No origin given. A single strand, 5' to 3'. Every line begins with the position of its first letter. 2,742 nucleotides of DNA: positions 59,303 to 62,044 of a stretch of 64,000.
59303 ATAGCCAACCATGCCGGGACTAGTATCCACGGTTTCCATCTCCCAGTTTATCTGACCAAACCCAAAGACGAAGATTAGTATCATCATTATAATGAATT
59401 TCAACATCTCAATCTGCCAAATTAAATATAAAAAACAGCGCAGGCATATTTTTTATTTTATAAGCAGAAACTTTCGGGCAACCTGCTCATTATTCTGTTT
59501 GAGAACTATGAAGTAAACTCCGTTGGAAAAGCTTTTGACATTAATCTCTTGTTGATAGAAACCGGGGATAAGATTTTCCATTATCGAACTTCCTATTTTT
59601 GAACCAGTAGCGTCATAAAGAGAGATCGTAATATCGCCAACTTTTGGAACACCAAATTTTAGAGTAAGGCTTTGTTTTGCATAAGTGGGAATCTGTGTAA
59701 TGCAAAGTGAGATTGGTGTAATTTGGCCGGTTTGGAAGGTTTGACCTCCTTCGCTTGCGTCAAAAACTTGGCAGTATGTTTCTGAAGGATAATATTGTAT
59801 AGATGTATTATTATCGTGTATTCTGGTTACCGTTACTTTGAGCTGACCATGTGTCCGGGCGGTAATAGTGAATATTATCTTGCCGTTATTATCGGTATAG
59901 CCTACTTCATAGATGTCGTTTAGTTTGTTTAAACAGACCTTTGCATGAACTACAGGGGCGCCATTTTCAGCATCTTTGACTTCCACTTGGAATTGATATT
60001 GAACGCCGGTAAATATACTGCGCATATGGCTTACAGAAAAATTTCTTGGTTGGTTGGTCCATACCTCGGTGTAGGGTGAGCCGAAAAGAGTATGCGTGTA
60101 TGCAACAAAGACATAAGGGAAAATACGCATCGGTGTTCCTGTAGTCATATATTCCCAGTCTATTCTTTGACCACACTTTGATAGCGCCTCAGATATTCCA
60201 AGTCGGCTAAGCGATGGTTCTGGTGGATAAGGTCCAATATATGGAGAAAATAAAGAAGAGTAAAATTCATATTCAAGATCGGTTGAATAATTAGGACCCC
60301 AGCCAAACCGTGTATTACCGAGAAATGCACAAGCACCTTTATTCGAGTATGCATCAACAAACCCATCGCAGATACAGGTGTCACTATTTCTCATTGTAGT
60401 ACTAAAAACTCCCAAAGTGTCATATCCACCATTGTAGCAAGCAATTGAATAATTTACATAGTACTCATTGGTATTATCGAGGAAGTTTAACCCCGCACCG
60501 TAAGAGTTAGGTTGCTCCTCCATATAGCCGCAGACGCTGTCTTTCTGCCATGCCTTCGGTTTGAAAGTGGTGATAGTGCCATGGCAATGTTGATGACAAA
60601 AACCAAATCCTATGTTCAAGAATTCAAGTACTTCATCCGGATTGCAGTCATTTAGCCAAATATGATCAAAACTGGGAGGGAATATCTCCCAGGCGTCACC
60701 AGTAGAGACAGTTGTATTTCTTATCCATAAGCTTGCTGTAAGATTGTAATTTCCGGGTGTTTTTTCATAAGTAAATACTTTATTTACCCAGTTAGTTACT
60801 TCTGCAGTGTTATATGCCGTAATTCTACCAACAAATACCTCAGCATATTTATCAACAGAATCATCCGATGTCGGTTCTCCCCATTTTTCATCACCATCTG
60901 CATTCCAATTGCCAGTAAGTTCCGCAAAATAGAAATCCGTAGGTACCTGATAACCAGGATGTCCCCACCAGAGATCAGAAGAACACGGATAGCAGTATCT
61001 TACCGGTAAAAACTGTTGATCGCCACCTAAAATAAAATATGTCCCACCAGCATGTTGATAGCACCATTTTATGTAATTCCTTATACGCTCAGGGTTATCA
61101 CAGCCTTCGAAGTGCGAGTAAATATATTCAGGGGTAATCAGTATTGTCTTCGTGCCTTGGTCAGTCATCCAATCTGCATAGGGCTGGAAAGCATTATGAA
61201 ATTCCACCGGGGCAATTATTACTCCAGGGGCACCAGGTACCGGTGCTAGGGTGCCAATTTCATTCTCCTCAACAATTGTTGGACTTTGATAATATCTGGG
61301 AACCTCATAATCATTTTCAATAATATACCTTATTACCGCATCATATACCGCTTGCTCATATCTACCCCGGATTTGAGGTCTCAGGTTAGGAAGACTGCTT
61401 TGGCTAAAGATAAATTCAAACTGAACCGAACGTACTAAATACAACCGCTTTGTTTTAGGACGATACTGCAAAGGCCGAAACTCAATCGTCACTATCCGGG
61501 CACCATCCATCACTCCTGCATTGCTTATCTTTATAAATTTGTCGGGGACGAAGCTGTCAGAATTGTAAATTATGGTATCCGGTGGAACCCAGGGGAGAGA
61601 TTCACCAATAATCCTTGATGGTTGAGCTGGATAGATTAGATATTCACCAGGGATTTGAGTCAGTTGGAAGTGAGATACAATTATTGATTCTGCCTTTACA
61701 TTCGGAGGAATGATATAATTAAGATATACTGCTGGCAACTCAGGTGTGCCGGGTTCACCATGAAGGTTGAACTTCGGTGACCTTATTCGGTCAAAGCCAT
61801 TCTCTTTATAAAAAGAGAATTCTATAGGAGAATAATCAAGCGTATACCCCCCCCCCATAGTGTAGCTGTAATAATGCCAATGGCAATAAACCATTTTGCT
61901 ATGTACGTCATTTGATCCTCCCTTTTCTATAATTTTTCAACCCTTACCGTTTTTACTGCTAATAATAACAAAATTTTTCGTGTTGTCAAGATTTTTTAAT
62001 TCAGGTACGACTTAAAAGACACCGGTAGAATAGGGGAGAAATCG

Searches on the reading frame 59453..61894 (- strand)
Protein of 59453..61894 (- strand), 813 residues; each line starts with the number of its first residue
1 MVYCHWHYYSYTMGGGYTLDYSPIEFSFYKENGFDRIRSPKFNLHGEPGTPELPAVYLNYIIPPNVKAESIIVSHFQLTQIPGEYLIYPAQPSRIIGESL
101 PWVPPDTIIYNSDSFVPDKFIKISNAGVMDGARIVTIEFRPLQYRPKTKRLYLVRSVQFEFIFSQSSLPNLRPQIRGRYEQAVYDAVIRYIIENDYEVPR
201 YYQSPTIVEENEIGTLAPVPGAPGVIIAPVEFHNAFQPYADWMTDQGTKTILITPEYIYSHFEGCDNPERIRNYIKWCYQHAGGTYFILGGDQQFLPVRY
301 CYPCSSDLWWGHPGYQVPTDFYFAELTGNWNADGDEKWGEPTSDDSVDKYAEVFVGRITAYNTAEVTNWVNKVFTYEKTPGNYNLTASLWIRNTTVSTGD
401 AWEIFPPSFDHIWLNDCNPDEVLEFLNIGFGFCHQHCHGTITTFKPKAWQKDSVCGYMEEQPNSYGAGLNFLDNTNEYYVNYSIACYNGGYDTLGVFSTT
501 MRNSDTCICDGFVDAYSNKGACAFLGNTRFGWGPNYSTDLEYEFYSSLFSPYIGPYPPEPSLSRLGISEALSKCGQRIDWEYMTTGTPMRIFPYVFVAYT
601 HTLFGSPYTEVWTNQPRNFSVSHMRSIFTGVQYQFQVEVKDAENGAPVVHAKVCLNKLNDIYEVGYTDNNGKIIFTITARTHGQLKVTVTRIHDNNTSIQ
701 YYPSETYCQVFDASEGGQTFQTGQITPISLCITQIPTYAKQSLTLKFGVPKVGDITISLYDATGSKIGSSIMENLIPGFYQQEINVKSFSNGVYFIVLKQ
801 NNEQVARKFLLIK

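Call 39: search_protein_families(library=pfam, proteins=[window:59453-61894:-], max_evalue=0.00001)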
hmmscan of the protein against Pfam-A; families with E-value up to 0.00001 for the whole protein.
window:59453-61894:- (813 aa): 3 families
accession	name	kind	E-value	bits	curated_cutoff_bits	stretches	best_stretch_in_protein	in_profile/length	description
PF01364.23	Peptidase_C25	-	1.6e-35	123.5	23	1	225-553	2-328/374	Peptidase family C25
PF08126.16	Propeptide_C25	-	9.7e-09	35.1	22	1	37-165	46-174/205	Propeptide_C25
PF18962.6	Por_Secre_tail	-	9.4e-08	32.7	27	1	739-809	6-73/75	Secretion system C-terminal sorting domain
